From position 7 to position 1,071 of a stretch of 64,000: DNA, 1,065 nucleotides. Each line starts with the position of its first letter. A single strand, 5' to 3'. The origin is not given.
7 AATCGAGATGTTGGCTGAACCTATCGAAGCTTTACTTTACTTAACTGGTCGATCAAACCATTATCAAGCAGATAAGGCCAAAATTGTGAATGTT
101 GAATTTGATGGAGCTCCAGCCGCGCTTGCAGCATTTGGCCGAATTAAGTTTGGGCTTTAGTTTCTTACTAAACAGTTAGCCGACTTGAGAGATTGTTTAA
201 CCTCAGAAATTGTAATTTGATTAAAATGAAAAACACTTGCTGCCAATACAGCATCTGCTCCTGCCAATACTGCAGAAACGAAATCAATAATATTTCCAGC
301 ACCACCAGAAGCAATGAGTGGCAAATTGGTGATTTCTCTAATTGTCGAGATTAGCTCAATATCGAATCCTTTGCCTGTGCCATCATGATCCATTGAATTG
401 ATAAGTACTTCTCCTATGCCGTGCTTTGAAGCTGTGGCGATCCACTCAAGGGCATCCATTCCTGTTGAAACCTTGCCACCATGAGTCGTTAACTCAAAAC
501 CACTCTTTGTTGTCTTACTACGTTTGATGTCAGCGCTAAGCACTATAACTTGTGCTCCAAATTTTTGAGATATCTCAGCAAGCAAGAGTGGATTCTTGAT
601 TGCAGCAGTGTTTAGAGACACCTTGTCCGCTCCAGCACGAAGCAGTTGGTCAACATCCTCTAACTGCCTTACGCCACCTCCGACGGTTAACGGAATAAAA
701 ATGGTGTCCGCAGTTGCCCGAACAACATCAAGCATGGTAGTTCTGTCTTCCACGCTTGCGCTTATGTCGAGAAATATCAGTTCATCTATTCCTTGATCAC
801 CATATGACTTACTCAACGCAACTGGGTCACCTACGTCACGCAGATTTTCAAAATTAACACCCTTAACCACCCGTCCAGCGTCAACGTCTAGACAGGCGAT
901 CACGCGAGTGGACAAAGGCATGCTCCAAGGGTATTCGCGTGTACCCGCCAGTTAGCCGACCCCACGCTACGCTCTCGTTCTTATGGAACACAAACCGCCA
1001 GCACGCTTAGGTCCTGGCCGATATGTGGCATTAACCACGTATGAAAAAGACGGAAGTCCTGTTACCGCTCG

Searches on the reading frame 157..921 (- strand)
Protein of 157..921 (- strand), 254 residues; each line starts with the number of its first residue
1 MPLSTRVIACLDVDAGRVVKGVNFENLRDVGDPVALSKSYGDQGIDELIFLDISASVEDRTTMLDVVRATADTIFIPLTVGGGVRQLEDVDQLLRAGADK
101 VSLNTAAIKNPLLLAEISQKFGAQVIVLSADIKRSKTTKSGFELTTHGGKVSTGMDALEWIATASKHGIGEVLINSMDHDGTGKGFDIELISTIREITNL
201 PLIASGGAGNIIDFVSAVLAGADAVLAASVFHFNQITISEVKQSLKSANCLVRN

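Call 61: find_encoding_contigs(protein=window:157-921:-, flank=10000, max_places=1)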
Protein window:157-921:- (254 aa): 17 contigs read that carry it; 1 place shown.
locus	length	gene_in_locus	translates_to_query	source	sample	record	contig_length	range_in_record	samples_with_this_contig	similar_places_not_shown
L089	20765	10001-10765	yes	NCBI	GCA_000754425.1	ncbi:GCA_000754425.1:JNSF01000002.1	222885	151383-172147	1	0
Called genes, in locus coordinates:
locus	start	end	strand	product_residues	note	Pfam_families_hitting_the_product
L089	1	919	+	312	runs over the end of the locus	PF00849:PseudoU_synth_2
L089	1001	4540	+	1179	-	PF02811:PHP, PF07733:DNA_pol3_alpha, PF17657:DNA_pol3_finger, PF14579:HHH_6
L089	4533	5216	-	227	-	PF02190:LON_substr_bdg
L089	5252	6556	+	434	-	PF00815:Histidinol_dh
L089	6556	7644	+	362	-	PF00155:Aminotran_1_2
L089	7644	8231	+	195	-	PF00475:IGPD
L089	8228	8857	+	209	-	PF00117:GATase, PF07685:GATase_3 (weak), PF07722:Peptidase_C26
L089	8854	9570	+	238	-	PF00977:His_biosynth, PF01207:Dus (faint), PF03060:NMO (faint)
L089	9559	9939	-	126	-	-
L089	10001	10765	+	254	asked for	PF00977:His_biosynth, PF03060:NMO (faint), PF05690:ThiG (faint), PF01180:DHO_dh (faint)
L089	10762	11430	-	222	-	-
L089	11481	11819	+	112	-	PF01502:PRA-CH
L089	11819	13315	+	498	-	PF04715:, PF00425:Chorismate_bind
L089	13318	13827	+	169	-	-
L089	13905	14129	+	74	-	PF20447:DUF6704 (weak)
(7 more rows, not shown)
